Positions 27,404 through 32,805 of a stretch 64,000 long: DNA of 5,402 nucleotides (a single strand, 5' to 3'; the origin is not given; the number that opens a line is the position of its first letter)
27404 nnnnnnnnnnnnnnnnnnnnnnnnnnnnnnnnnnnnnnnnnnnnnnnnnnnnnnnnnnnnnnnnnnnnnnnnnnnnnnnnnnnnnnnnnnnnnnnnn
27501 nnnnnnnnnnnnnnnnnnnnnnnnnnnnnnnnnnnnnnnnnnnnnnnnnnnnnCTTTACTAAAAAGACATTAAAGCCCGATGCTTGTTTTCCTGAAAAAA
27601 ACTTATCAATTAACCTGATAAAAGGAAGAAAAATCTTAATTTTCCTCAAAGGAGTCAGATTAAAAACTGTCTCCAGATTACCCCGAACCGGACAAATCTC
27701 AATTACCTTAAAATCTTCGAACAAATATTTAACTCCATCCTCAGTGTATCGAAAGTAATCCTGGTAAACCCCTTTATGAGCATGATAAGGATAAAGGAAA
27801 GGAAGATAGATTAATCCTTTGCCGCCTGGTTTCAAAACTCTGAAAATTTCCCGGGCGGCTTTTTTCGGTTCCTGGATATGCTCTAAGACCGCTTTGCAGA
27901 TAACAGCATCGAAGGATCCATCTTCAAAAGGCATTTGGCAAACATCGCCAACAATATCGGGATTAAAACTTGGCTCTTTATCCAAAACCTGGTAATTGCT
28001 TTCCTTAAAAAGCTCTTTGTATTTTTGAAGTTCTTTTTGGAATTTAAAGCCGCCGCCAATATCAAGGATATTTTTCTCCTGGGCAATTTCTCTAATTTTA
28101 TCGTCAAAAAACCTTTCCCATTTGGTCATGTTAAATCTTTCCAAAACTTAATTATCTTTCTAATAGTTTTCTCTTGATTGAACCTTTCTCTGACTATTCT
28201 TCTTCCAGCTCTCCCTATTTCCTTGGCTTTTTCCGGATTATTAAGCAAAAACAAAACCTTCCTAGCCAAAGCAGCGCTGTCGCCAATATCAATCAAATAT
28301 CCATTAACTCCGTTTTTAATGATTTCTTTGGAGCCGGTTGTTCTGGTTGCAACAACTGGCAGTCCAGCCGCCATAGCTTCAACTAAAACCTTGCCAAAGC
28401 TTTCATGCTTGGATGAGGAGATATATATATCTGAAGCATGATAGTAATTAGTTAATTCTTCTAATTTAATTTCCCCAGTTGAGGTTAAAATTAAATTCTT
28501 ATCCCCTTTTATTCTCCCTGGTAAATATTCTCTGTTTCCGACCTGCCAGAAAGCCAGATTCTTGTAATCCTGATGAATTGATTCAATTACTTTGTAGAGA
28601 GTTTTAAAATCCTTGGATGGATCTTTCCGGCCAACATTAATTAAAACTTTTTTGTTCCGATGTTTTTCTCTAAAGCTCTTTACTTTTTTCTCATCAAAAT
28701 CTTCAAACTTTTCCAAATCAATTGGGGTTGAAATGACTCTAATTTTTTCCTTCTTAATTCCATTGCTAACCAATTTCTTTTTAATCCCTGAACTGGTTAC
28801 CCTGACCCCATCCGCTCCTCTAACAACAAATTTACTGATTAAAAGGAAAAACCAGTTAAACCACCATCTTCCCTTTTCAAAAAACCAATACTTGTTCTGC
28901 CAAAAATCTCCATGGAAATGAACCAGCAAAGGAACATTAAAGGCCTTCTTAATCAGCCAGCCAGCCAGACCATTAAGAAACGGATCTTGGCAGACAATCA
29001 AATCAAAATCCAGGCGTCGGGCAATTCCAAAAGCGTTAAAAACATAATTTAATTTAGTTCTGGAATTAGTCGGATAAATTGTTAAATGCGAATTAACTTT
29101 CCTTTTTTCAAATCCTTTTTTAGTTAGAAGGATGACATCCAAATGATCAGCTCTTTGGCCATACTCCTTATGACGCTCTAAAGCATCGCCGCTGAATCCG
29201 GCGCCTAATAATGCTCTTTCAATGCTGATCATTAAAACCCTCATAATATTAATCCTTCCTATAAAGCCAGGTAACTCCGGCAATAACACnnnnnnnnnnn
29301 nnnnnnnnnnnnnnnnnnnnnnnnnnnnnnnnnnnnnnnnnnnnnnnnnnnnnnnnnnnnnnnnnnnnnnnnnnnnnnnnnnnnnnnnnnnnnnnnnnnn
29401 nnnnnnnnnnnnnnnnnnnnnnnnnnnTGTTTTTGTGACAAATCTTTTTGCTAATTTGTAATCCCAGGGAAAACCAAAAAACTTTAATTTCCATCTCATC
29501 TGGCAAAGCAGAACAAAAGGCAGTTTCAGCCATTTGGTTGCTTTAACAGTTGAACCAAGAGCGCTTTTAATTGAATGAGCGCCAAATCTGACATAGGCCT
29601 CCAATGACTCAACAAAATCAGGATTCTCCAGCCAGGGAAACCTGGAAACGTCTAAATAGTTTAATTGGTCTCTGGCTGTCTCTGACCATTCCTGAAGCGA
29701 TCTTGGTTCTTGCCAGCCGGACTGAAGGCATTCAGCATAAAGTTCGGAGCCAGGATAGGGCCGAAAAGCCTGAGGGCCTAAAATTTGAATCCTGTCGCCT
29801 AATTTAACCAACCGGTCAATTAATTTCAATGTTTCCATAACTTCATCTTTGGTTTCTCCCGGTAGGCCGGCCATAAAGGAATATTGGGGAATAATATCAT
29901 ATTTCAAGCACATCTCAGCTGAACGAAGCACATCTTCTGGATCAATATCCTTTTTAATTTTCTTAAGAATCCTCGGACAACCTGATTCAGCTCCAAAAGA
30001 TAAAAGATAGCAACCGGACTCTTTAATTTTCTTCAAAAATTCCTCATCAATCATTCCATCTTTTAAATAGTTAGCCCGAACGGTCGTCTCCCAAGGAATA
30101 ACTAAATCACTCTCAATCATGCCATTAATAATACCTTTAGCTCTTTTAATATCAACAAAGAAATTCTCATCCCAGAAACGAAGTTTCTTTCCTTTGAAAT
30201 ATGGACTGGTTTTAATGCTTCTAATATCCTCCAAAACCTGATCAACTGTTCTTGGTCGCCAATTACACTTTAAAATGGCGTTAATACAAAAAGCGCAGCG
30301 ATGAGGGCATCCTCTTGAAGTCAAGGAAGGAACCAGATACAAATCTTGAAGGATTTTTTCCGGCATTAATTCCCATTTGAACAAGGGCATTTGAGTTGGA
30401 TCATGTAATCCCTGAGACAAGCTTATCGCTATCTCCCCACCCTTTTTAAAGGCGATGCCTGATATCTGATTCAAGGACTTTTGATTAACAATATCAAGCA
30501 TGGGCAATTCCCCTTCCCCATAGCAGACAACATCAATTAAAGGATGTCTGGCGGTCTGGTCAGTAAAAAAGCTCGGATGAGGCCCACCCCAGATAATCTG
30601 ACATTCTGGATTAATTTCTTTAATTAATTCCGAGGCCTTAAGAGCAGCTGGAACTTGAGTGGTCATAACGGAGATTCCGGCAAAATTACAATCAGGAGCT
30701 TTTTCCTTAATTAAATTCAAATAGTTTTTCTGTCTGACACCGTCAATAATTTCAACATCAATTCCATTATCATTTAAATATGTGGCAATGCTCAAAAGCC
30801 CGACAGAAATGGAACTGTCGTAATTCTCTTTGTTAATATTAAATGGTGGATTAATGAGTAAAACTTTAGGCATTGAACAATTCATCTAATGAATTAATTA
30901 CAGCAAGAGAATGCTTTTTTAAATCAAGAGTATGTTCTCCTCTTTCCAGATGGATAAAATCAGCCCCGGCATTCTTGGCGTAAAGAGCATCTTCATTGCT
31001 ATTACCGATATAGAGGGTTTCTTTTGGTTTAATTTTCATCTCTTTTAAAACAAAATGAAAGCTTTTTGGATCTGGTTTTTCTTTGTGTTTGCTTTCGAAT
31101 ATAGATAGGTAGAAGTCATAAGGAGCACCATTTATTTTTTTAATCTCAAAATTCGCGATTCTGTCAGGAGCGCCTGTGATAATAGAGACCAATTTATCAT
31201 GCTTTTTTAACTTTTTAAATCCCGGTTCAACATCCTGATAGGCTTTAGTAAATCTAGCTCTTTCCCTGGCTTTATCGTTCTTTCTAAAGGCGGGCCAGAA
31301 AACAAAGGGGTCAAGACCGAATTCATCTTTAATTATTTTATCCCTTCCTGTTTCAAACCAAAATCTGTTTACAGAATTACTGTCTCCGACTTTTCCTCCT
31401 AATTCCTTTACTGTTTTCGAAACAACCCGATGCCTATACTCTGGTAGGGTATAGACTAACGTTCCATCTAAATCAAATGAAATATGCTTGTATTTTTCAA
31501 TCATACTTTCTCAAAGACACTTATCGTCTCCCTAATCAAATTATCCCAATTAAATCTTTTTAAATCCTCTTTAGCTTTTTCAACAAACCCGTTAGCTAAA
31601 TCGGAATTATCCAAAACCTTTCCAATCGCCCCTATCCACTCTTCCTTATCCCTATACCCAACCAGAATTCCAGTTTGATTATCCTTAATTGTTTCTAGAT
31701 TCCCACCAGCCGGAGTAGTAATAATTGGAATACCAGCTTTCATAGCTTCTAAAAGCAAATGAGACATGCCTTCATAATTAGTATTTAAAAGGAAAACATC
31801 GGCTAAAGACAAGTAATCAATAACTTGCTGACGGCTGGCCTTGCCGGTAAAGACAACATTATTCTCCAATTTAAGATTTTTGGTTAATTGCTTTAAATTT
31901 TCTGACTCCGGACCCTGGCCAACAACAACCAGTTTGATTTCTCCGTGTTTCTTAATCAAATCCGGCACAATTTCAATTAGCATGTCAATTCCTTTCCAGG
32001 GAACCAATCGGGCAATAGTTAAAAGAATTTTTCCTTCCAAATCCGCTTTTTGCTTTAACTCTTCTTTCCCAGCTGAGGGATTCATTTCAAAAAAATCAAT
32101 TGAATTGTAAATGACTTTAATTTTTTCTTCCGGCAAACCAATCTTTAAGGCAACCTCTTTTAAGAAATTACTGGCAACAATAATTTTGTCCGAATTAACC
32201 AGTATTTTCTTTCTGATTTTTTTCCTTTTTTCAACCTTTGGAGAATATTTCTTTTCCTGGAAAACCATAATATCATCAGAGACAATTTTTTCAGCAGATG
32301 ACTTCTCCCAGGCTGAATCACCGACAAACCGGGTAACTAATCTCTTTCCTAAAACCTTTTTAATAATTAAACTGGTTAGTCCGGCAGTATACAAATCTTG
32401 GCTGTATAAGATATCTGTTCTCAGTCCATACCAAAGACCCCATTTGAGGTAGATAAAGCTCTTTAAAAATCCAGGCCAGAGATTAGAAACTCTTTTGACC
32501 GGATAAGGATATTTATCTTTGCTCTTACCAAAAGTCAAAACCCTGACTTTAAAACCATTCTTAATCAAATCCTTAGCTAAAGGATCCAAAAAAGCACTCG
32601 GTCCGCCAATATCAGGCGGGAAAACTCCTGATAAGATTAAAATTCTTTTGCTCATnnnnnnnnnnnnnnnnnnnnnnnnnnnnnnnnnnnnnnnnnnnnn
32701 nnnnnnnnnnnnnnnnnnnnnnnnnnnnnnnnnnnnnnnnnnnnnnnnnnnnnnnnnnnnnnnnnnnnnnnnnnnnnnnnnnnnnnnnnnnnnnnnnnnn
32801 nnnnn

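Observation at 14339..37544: Possible O-linked protein glycosylation system: ArnC/ArnT-like pair + Wzy_C/TPR ligase-like next to Ser/Thr-rich surface proteins and pilins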

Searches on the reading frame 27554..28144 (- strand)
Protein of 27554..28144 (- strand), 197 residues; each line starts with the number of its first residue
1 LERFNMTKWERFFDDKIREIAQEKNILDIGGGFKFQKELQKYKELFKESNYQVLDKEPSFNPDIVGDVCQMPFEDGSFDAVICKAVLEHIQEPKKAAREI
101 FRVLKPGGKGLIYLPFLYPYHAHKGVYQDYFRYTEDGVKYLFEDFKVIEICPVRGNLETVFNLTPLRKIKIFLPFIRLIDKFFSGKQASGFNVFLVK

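Call 5: search_protein_families(library=pfam, proteins=[window:27554-28144:-])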
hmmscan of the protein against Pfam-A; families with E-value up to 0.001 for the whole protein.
window:27554-28144:- (197 aa): 7 families
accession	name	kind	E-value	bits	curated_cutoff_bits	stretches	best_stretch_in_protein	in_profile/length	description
PF08241.18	Methyltransf_11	-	7.3e-17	62.2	21.2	1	64-110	47-93/95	Methyltransferase domain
PF13649.12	Methyltransf_25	-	7.8e-11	43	27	1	64-108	51-97/97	Methyltransferase domain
PF13847.12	Methyltransf_31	-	2.7e-09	37.3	27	1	65-109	60-106/145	Methyltransferase domain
PF13489.12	Methyltransf_23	-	6e-09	36.3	27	1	15-115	11-119/164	Methyltransferase domain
PF08242.18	Methyltransf_12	-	1.2e-07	32.8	30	1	64-109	51-97/98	Methyltransferase domain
PF01209.24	Ubie_methyltran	-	7.9e-07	29.1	20.1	1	64-111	103-150/233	ubiE/COQ5 methyltransferase family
PF05148.21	Methyltransf_8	-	0.00012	22.4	27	1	16-109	66-153/219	Hypothetical methyltransferase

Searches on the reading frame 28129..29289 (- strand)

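Call 5: search_protein_families(library=pfam, proteins=[window:28129-29289:-])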
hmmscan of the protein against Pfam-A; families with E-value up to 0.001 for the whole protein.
window:28129-29289:- (387 aa): 6 families
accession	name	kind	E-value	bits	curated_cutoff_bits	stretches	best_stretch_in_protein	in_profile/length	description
PF00534.26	Glycos_transf_1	-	1.5e-31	109.7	26.4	1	207-364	9-171/172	Glycosyl transferases group 1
PF13692.12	Glyco_trans_1_4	-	3.1e-27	96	27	1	214-351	2-142/142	Glycosyl transferases group 1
PF13439.12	Glyco_transf_4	-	1.2e-18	68.2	28.5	1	55-194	27-170/170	Glycosyltransferase Family 4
PF13579.12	Glyco_trans_4_4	-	9.7e-16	58.9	29.7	1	71-187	47-156/158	Glycosyl transferase 4-like domain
PF13524.12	Glyco_trans_1_2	-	1.1e-10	42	25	1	270-380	31-143/144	Glycosyl transferase-like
PF20706.3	GT4-conflict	-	3.1e-07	30.2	26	1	277-375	273-381/385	Family 4 Glycosyltransferase in conflict systems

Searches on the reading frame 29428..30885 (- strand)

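Call 5: search_protein_families(library=pfam, proteins=[window:29428-30885:-])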
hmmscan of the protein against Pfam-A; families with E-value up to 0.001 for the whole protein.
window:29428-30885:- (486 aa): 2 families
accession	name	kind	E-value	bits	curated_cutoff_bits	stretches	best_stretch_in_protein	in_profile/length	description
PF04055.27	Radical_SAM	-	5.4e-20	72.7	29.5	1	189-356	3-166/166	Radical SAM superfamily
PF02310.24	B12-binding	-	4.7e-18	65.6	32.1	1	27-130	14-118/121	B12 binding domain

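Call 55: search_protein_families(library=ncbifam, proteins=[window:29428-30885:-], max_evalue=0.00001)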
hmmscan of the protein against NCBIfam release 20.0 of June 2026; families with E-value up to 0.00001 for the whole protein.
window:29428-30885:- (486 aa): 22 families
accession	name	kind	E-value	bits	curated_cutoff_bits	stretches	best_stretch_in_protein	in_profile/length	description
TIGR03471.1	HpnJ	equivalog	1.1e-41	143.2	577.6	1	46-430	49-427/472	hopanoid biosynthesis associated radical SAM protein HpnJ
TIGR04013.1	B12_SAM_MJ_1487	hypoth_equivalog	1.4e-31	109.7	251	2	295-384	269-355/382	TIGR04013 family B12-binding domain/radical SAM domain-containing protein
TIGR04479.1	bcpD_PhpK_rSAM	subfamily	6.9e-31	107.2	600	1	27-358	72-408/504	PhpK family radical SAM P-methyltransferase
TIGR02026.1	BchE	equivalog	2.3e-28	99.3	481.35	1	8-356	2-362/497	magnesium-protoporphyrin IX monomethyl ester anaerobic oxidative cyclase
NF038361.1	rSAM_Sden_1168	equivalog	2.2e-27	95.8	575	1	4-391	61-478/560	Sden_1168 family B12-binding radical SAM P-methyltransferase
NF050148.1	rSAM_ApyD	equivalog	2.3e-26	92.4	750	1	28-385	26-392/645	RiPP biosynthesis radical SAM protein ApyD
TIGR04072.2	rSAM_ladder_B12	equivalog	4.6e-25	88.1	360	1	27-361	18-351/443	lipid biosynthesis B12-binding/radical SAM protein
TIGR04014.1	B12_SAM_MJ_0865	equivalog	4.4e-23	81.8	360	1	32-365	16-341/434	methyl-coenzyme M reductase glutamine C-methyltransferase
TIGR04385.1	B12_rSAM_cofa1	equivalog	3.3e-21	76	450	1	27-368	20-373/438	B12 lower ligand biosynthesis radical SAM protein BzaD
TIGR03975.1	rSAM_ocin_1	subfamily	4.2e-16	58.6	281.85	1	67-362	130-433/606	RiPP maturation radical SAM C-methyltransferase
NF040546.1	rSAM_CUAEP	equivalog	1.4e-15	57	500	1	30-358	16-340/468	CUAEP/CCAEP-tail radical SAM (seleno)protein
TIGR04295.1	B12_rSAM_oligo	hypoth_equivalog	3e-13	49.3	400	1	87-385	93-383/422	TIGR04295 family B12-binding domain-containing radical SAM protein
TIGR04367.1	HpnR_B12_rSAM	equivalog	3.3e-13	49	650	1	8-338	3-332/490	hopanoid C-3 methylase HpnR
NF040542.1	rSAM_RCCLKC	equivalog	1.1e-11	44.6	450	1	32-357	18-348/423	arsinothricin biosynthesis radical SAM protein ArsL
TIGR04190.1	B12_SAM_Ta0216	equivalog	3.5e-11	42.4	500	1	27-391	37-431/554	TIGR04190 family B12-binding domain/radical SAM domain protein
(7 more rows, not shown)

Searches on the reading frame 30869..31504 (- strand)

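Call 5: search_protein_families(library=pfam, proteins=[window:30869-31504:-])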
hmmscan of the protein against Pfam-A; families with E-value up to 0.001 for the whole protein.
window:30869-31504:- (212 aa): 3 families
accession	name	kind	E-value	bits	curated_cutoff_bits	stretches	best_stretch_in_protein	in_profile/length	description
PF13419.12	HAD_2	-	9.6e-18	65.3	23.8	1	10-184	3-176/178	Haloacid dehalogenase-like hydrolase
PF00702.32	Hydrolase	-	1.3e-17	65.3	26.4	1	5-180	1-191/191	haloacid dehalogenase-like hydrolase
PF13242.12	Hydrolase_like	-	5.2e-07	29.9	22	1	143-208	4-74/75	HAD-hyrolase-like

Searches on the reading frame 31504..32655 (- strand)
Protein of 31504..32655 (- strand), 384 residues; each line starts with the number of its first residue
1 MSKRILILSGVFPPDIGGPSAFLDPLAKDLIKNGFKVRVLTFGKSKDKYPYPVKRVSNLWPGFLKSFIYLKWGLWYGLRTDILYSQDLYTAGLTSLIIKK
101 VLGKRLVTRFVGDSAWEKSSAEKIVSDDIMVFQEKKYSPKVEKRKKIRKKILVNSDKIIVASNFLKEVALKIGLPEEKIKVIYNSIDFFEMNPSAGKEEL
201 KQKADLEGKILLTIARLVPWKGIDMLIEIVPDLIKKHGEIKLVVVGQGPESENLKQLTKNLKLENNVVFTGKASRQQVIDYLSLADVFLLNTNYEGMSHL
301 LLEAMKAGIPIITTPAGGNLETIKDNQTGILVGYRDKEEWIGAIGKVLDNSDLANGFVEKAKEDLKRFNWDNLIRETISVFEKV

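Call 5: search_protein_families(library=pfam, proteins=[window:31504-32655:-])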
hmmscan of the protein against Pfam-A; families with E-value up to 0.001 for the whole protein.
window:31504-32655:- (384 aa): 5 families
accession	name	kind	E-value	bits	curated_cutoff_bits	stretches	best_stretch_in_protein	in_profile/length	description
PF00534.26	Glycos_transf_1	-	6.4e-43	146.7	26.4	1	201-363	8-171/172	Glycosyl transferases group 1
PF13692.12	Glyco_trans_1_4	-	3.9e-34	118.4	27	1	209-350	2-142/142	Glycosyl transferases group 1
PF13439.12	Glyco_transf_4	-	6.3e-14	52.8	28.5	1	16-187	1-167/170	Glycosyltransferase Family 4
PF20706.3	GT4-conflict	-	5.9e-10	39.1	26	1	138-375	130-383/385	Family 4 Glycosyltransferase in conflict systems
PF13524.12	Glyco_trans_1_2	-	0.00017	22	25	1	235-376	10-141/144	Glycosyl transferase-like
